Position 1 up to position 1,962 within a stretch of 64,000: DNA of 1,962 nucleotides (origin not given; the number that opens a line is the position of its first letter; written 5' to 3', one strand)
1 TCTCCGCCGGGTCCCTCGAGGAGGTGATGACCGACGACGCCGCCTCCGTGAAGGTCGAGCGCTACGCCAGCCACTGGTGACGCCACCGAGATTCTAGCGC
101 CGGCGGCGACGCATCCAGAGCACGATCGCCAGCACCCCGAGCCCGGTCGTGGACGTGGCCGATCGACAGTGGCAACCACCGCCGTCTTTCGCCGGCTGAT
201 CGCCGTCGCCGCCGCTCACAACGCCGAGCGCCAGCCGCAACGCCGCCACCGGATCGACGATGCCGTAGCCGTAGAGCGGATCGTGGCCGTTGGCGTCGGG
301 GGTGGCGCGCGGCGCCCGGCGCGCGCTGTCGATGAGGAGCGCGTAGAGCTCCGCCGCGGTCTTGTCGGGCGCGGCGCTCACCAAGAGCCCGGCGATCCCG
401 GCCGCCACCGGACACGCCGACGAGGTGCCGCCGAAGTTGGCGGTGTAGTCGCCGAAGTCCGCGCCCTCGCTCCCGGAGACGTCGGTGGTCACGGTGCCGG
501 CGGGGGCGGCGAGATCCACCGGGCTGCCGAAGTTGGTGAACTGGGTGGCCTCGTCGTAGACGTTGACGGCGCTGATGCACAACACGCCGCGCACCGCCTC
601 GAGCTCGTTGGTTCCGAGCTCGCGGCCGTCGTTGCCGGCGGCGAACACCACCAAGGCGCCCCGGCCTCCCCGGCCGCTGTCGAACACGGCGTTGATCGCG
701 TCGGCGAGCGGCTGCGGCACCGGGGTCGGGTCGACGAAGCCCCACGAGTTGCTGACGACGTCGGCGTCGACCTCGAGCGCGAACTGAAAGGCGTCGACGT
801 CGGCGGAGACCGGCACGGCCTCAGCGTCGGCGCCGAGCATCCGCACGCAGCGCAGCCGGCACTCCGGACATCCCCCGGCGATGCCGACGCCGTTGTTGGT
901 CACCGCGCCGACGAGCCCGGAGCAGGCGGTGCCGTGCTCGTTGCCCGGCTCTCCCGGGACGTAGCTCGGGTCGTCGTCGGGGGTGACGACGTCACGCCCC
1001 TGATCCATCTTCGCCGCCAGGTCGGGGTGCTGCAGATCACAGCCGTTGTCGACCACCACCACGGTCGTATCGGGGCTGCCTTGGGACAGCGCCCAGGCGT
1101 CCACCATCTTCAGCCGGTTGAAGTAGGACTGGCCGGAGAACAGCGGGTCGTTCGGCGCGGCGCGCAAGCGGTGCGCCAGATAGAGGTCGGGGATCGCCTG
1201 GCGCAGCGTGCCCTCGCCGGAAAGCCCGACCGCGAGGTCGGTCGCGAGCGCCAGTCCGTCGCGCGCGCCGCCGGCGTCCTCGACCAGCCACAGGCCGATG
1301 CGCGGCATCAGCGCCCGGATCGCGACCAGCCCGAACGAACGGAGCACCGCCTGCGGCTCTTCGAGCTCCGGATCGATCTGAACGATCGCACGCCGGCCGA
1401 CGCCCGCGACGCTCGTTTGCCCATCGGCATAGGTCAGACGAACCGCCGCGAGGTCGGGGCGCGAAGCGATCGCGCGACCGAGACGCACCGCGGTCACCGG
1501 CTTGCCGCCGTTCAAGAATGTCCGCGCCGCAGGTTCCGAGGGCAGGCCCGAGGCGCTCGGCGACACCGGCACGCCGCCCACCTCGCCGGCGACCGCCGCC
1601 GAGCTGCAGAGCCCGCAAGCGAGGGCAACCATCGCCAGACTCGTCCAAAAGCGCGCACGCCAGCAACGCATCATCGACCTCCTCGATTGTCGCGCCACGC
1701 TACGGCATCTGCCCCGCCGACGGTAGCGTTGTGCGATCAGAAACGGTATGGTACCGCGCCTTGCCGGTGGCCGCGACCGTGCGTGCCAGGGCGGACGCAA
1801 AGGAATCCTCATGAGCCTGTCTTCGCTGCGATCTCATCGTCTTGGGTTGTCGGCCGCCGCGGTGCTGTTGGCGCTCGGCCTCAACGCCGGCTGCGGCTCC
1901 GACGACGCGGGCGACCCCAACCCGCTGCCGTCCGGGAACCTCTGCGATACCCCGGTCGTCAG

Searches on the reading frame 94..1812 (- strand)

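Call 41: search_protein_families(library=pfam, proteins=[window:94-1812:-], max_evalue=0.001)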
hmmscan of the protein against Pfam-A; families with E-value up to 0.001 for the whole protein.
window:94-1812:- (572 aa): 1 family
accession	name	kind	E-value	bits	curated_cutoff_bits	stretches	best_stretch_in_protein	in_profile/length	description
PF00082.27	Peptidase_S8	-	2.2e-42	145.8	21.8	1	248-517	3-288/288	Subtilase family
